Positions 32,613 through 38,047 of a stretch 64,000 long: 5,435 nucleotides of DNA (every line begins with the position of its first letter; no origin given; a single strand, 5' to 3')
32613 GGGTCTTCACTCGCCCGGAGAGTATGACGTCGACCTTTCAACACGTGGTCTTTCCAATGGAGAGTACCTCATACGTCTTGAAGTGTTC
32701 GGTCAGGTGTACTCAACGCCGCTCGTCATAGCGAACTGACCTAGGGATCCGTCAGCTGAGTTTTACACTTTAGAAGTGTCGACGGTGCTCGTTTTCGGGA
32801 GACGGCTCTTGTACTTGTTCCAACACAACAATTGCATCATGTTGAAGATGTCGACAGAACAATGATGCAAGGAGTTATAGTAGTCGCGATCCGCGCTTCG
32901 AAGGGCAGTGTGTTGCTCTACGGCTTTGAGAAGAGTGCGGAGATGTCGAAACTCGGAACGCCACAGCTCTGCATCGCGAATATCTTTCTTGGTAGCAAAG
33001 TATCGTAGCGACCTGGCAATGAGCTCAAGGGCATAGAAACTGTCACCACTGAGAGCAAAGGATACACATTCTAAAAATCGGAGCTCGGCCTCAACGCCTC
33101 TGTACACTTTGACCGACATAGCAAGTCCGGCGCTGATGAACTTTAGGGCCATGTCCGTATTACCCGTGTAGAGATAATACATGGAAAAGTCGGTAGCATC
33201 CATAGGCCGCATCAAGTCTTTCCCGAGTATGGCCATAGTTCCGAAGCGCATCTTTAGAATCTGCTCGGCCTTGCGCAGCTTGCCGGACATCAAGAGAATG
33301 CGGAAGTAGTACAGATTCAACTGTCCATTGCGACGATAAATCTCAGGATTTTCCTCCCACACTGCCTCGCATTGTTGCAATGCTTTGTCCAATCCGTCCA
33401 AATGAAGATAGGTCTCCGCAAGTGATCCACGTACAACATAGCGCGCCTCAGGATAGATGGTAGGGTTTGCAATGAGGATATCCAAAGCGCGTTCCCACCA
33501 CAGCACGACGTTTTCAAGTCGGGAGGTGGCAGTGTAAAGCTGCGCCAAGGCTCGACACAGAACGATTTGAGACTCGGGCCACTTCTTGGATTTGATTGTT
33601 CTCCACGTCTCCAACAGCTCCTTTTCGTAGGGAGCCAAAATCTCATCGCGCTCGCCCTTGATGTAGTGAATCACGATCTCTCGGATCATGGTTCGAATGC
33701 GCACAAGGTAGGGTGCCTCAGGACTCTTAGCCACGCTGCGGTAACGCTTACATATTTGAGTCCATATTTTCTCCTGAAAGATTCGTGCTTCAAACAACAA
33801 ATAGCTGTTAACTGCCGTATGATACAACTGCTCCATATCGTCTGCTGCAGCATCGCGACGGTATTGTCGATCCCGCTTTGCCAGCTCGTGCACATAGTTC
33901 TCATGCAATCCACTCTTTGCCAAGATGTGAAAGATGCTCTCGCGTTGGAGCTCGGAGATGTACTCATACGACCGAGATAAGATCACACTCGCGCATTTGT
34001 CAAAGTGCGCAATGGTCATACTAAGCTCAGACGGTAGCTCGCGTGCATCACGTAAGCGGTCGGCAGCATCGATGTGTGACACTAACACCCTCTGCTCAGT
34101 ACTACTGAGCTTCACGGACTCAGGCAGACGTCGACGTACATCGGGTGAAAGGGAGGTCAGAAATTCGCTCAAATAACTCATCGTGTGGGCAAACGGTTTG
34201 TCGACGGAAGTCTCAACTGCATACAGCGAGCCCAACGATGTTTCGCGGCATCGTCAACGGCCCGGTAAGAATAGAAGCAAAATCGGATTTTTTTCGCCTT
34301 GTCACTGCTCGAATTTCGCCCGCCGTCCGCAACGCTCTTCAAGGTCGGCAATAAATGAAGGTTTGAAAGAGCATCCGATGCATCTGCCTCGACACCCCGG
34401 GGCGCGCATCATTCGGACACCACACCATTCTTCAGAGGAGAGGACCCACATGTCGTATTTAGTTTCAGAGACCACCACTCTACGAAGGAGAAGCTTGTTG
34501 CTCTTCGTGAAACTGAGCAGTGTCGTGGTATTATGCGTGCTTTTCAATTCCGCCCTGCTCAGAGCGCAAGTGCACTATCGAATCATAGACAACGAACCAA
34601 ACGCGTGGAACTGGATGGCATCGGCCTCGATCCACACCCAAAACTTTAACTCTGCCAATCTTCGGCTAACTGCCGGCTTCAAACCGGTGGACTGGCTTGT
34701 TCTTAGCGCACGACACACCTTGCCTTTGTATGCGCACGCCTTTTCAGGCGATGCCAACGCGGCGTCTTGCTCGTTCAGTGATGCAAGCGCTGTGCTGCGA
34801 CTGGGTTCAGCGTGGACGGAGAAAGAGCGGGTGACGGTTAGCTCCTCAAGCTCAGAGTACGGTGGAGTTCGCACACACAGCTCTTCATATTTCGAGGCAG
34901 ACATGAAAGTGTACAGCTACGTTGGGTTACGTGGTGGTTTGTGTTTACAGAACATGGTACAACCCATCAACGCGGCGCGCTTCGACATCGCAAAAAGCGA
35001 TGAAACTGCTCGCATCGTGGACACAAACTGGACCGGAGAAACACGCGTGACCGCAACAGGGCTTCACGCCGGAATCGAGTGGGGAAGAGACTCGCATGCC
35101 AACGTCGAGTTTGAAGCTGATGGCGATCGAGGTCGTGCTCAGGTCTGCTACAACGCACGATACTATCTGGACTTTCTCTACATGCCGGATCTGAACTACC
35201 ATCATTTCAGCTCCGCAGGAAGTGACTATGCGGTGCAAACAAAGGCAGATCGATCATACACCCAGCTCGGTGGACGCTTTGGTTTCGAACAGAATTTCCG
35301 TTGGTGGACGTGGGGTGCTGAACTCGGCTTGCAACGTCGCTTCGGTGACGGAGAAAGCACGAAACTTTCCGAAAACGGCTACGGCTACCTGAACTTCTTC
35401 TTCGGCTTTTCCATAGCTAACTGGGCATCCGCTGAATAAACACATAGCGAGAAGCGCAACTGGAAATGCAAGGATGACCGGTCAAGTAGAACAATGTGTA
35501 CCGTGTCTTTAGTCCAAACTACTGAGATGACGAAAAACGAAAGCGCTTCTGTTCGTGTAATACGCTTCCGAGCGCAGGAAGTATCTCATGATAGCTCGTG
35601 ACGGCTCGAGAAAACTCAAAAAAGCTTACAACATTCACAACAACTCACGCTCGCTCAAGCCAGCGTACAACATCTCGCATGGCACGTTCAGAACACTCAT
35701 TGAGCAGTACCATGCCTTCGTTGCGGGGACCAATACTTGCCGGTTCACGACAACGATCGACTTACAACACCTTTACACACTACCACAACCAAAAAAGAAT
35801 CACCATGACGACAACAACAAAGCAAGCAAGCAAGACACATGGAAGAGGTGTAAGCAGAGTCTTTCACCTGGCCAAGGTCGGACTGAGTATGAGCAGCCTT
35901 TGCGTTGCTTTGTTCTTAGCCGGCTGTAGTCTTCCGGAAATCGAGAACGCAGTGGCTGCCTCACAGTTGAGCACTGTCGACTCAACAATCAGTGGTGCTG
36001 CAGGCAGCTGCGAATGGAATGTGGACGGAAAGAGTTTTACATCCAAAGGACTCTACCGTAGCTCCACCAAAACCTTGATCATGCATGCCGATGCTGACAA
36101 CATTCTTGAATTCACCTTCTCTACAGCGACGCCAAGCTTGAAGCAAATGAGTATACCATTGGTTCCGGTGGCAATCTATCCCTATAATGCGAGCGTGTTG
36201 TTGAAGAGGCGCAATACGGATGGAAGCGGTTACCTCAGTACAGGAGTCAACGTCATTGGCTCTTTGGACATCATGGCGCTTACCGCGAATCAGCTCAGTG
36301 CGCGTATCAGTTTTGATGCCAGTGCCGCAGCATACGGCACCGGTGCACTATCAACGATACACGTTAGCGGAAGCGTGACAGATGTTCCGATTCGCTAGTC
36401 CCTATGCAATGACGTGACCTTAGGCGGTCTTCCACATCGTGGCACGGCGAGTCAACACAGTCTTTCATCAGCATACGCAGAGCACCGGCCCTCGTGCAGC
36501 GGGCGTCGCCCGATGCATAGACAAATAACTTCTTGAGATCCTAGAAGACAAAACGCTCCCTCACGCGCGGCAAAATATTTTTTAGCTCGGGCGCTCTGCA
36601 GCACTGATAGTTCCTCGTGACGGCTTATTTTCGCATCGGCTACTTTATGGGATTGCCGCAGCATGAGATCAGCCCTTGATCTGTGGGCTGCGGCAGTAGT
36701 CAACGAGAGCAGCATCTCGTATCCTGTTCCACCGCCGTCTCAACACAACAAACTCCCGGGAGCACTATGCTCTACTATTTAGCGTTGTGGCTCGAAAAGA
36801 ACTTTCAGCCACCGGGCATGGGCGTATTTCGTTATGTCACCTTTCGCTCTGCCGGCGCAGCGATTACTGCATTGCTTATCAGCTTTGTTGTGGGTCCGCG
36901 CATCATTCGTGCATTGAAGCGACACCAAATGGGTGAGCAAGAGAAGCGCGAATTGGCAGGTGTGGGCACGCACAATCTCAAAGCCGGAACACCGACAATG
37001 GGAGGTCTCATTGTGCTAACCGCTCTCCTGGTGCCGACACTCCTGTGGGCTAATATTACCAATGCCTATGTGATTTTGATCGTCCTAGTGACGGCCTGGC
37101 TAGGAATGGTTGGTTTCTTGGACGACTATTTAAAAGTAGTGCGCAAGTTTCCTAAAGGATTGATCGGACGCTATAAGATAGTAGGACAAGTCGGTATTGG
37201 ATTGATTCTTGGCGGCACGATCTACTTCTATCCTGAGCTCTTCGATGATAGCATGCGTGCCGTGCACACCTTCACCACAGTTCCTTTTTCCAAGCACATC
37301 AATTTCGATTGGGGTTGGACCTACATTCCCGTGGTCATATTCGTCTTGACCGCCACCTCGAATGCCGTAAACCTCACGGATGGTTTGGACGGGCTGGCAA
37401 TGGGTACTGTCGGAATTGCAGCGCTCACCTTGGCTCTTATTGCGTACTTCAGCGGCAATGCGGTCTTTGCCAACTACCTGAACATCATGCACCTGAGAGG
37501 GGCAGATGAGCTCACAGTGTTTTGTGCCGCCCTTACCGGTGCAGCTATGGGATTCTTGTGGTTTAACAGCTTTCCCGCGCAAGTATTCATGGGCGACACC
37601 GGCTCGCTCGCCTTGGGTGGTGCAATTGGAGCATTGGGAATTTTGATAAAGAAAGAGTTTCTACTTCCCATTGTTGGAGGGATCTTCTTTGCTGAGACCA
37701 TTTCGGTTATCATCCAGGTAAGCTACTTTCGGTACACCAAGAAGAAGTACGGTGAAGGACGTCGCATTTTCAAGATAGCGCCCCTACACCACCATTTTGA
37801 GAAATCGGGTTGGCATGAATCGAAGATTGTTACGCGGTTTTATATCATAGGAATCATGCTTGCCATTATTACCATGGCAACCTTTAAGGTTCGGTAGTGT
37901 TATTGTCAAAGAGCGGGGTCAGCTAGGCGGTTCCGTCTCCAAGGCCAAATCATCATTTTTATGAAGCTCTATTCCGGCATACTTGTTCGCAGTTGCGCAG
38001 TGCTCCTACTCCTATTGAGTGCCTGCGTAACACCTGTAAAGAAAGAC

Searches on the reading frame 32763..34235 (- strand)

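Call 27: search_protein_families(library=pfam, proteins=[window:32763-34235:-], max_evalue=0.0001)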
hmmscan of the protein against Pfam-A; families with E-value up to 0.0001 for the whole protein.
window:32763-34235:- (490 aa): 1 family
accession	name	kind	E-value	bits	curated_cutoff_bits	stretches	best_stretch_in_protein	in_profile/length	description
PF14559.12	TPR_19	-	1.2e-05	25.9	25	0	283-328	8-49/68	Tetratricopeptide repeat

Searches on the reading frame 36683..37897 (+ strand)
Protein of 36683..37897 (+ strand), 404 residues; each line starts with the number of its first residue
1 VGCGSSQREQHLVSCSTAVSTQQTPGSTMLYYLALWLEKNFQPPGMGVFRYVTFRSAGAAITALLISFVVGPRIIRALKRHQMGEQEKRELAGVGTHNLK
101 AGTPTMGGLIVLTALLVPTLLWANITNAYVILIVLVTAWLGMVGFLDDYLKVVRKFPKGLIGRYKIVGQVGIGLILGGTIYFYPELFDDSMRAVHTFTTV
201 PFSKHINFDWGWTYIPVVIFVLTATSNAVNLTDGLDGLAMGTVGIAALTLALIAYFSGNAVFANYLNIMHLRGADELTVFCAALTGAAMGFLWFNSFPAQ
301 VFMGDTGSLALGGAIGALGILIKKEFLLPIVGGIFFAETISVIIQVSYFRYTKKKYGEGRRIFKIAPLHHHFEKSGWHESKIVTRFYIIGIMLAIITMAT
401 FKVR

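Call 12: search_protein_families(library=pfam, proteins=[window:36683-37897:+], max_evalue=0.001)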
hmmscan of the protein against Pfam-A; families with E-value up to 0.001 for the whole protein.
window:36683-37897:+ (404 aa): 2 families
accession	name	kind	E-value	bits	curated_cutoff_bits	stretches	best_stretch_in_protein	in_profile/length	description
PF00953.26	Glycos_transf_4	-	5.7e-31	108.1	27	1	131-321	2-158/160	Glycosyl transferase family 4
PF10555.14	MraY_sig1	-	0.00021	21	20.1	1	100-110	1-11/13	Phospho-N-acetylmuramoyl-pentapeptide-transferase signature 1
